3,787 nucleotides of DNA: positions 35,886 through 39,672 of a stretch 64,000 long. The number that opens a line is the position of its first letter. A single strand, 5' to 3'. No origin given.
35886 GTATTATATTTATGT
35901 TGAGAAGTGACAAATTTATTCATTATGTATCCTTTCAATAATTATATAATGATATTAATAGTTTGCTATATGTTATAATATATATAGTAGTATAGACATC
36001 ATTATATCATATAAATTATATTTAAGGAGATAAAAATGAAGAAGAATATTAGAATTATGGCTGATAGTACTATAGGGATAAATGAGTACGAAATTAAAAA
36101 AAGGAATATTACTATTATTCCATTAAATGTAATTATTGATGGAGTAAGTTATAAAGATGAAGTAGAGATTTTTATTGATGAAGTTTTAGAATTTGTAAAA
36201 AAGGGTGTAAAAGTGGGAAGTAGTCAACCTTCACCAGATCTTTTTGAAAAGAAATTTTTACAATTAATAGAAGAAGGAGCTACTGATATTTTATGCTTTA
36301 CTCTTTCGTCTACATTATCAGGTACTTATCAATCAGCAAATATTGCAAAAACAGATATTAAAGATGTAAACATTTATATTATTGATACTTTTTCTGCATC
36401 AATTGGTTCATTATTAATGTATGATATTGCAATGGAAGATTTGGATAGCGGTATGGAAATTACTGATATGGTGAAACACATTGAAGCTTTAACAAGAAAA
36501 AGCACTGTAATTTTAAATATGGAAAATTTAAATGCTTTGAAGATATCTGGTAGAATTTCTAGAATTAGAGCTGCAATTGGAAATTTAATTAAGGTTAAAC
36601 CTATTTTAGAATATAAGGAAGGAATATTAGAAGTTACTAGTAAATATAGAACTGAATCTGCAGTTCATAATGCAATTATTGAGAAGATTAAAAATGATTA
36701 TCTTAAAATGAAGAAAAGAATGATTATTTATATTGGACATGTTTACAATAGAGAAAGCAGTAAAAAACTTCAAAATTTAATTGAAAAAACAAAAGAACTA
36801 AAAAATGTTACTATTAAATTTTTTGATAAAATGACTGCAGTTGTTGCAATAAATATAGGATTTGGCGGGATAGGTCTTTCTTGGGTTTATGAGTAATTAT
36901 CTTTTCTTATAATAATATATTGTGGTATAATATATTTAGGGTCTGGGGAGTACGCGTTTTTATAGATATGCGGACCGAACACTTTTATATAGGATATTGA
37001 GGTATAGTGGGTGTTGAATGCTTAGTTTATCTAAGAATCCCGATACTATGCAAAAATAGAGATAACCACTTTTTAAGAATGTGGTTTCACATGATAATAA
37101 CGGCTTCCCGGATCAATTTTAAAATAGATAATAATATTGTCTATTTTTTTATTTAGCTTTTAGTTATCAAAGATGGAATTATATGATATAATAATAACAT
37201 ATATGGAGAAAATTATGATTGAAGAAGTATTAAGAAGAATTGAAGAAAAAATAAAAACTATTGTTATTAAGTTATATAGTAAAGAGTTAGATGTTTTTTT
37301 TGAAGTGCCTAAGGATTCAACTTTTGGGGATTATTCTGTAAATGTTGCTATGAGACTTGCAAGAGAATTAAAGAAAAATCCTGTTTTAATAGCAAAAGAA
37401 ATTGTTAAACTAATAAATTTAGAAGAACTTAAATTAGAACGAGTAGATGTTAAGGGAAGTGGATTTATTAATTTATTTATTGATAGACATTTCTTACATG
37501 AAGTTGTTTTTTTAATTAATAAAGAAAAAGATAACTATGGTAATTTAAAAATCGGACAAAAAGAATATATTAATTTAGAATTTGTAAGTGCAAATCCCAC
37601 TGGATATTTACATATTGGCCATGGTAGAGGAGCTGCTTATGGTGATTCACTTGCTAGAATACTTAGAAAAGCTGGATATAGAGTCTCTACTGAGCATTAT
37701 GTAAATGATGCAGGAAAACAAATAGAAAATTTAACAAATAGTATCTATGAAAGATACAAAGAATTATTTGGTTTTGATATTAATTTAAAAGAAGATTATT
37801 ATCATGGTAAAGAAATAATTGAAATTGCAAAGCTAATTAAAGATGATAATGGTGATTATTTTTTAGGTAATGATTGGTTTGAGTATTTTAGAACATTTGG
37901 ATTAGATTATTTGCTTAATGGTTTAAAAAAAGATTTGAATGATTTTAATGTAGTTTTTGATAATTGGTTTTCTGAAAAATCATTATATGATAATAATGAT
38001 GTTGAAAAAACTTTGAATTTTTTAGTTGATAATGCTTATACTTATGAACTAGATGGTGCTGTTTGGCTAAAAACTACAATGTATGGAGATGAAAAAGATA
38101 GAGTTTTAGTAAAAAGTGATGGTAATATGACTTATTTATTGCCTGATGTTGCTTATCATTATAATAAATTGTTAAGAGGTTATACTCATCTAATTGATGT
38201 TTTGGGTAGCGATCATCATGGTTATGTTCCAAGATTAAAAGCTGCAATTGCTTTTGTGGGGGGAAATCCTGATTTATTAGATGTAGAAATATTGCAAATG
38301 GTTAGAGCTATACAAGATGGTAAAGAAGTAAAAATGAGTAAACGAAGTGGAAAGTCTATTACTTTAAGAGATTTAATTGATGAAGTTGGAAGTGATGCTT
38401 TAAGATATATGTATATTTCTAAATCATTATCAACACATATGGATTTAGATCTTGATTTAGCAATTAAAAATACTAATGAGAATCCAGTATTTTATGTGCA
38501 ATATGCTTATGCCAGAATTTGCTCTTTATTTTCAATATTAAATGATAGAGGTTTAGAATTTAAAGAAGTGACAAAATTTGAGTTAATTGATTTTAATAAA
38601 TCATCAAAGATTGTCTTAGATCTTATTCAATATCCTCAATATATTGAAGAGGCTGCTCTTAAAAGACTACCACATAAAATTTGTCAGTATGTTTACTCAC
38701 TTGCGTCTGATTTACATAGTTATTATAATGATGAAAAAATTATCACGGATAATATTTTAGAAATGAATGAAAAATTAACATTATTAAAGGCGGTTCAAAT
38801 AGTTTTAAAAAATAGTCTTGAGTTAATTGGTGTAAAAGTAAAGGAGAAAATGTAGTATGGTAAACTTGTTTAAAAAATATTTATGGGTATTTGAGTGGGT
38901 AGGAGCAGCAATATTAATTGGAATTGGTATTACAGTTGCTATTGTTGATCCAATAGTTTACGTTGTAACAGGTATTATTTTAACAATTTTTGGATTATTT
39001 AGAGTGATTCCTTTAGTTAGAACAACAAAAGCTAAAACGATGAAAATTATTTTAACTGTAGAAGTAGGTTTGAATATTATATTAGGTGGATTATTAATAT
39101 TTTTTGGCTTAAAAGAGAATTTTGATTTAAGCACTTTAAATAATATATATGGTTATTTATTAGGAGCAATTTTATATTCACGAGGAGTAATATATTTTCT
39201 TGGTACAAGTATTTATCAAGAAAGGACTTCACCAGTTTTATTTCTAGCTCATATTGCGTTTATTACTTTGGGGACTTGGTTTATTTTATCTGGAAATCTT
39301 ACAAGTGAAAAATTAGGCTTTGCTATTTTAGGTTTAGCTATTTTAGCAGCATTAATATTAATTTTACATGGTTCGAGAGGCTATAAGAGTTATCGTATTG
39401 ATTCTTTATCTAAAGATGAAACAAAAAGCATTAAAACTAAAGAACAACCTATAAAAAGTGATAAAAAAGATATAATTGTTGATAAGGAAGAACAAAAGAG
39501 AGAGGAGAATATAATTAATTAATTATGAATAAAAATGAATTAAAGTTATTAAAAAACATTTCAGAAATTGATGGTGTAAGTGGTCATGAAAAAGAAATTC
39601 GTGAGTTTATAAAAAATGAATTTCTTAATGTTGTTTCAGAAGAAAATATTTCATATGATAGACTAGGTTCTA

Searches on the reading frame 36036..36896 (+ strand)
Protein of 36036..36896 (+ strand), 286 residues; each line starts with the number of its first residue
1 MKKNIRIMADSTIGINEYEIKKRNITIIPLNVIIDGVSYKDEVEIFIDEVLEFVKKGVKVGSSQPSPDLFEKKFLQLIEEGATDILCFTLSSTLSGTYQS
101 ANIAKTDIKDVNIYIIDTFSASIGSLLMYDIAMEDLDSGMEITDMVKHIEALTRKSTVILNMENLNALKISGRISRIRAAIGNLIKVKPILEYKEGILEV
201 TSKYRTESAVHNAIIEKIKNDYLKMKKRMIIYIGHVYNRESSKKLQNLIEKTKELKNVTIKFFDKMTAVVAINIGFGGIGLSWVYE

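Call 4: search_protein_families(library=pfam, proteins=[window:36036-36896:+])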
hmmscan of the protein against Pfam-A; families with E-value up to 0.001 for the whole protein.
window:36036-36896:+ (286 aa): 1 family
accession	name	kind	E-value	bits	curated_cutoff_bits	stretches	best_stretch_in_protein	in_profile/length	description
PF02645.21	DegV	-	1.4e-60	205.4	27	1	5-285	2-279/280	Uncharacterised protein, DegV family COG1307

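Call 5: search_protein_families(library=ncbifam, proteins=[window:36036-36896:+])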
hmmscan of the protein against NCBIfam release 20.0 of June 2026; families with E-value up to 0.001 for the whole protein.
window:36036-36896:+ (286 aa): 2 families
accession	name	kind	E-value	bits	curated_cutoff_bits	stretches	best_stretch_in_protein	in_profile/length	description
TIGR00762.1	DegV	domain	4.9e-66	222.7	99.7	1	5-283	1-275/276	DegV family EDD domain-containing protein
NF038249.1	fatty_FakB1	equivalog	2.6e-40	138.3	350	1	5-284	3-280/286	fatty acid kinase binding subunit FakB1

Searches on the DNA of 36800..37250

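Call 79: search_rna_families(source=window, start=36800, end=37250, threshold=evalue, max_evalue=0.1)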
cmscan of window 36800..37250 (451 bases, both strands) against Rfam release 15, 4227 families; matches with E-value up to 0.1: 1.
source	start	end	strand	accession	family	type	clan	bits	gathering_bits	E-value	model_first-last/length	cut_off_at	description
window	36937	37118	+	RF00013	6S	Gene;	-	51.7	46.4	1.5e-09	1-187/187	no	6S / SsrS RNA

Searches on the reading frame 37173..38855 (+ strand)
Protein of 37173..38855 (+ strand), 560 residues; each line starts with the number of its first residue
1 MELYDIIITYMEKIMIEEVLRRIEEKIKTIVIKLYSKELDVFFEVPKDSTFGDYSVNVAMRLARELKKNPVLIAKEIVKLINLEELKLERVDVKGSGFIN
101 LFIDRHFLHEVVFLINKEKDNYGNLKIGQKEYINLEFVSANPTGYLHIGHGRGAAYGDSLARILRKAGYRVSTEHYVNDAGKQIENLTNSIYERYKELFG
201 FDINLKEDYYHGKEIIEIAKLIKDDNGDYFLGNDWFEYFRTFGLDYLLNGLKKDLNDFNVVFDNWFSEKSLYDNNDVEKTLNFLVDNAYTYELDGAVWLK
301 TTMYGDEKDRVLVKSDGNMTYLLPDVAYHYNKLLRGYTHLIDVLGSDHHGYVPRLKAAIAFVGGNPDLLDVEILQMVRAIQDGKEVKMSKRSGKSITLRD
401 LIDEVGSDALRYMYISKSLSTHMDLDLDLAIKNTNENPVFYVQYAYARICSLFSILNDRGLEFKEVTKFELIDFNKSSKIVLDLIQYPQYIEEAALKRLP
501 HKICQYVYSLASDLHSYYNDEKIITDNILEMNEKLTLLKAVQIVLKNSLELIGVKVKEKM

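Call 4: search_protein_families(library=pfam, proteins=[window:37173-38855:+])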
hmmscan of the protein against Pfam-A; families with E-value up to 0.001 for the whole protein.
window:37173-38855:+ (560 aa): 7 families
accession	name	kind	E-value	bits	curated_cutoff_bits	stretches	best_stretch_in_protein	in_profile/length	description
PF05746.21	DALR_1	-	1.4e-28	99.8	22.3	1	442-560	1-117/117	DALR anticodon binding domain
PF03485.21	Arg_tRNA_synt_N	-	3e-20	73.1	21.5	1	22-103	2-85/85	Arginyl tRNA synthetase N terminal domain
PF00750.26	tRNA-synt_1d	-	6.6e-19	68.5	23.3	1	121-411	11-304/349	tRNA synthetases class I (R), catalytic domain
PF01406.26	tRNA-synt_1e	-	2.5e-06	27.5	27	0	144-301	21-133/301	tRNA synthetases class I (C) catalytic domain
PF01921.24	tRNA-synt_1f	-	2.5e-06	27.1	27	1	380-434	275-328/360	tRNA synthetases class I (K)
PF00133.28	tRNA-synt_1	-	1.1e-05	24.9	22.7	0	380-424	368-412/414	tRNA synthetases class I (I, L, M and V)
PF09334.17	tRNA-synt_1g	-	3.1e-05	23.3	20.1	0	385-430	325-371/391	tRNA synthetases class I (M)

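Call 5: search_protein_families(library=ncbifam, proteins=[window:37173-38855:+])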
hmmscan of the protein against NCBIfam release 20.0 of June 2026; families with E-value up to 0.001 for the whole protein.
window:37173-38855:+ (560 aa): 13 families
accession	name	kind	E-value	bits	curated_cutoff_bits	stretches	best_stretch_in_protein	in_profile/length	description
TIGR00456.1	argS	equivalog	2.9e-130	435.3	261.65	1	21-560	3-569/569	arginine--tRNA ligase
NF002446.0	PRK01611.3-3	equivalog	1.8e-53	181.8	399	3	25-192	14-176/636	arginine--tRNA ligase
NF002447.0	PRK01611.3-4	equivalog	2e-52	178.4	460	2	17-224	3-200/613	arginine--tRNA ligase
NF045898.1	ArgS_rel_codon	equivalog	5.4e-26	91.8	340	2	42-176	32-155/327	ArgS-related anticodon-binding protein NrtL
TIGR00422.1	valS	equivalog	1.6e-10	39.7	612.1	1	370-552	512-684/863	valine--tRNA ligase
TIGR00435.1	cysS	equivalog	5.9e-08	32.2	340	1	145-304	34-148/466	cysteine--tRNA ligase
NF004349.1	PRK05729.1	equivalog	2.4e-07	29.4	704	1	379-430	508-558/860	valine--tRNA ligase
NF008957.0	PRK12300.1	subfamily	1.7e-06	26.3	677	0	387-523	626-747/946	leucine--tRNA ligase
NF009687.0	PRK13208.1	equivalog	2.1e-06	26.2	738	0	381-421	528-568/801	valine--tRNA ligase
TIGR00392.1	ileS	equivalog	9.1e-06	24.1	621.4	1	382-530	606-749/861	isoleucine--tRNA ligase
TIGR00395.1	leuS_arch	equivalog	0.00017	19.7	648.5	0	386-528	619-749/938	leucine--tRNA ligase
TIGR00398.1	metG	equivalog_domain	0.00026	19.8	336.35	1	385-522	325-457/530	methionine--tRNA ligase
TIGR00396.1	leuS_bact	equivalog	0.00033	18.9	548.4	0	130-171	30-69/843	leucine--tRNA ligase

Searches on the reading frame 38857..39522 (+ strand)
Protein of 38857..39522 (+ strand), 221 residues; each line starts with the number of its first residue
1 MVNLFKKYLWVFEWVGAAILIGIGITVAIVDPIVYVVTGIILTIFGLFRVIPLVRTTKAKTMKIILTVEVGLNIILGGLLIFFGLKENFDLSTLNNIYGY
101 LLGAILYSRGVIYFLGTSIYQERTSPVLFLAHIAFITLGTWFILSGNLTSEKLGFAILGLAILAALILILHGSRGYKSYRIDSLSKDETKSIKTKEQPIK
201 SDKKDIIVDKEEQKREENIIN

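Call 4: search_protein_families(library=pfam, proteins=[window:38857-39522:+])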
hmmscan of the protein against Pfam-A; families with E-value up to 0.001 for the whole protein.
window:38857-39522:+ (221 aa): 0 families

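Call 5: search_protein_families(library=ncbifam, proteins=[window:38857-39522:+])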
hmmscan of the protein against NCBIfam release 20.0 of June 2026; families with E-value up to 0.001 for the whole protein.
window:38857-39522:+ (221 aa): 0 families

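Call 6: search_protein_families(library=padloc, proteins=[window:38857-39522:+], max_evalue=0.01)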
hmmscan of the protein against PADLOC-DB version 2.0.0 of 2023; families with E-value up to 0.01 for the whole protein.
window:38857-39522:+ (221 aa): 0 families

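Call 7: search_protein_families(library=phrogs, proteins=[window:38857-39522:+], max_evalue=0.01)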
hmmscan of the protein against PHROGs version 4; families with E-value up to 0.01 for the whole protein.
window:38857-39522:+ (221 aa): 0 families
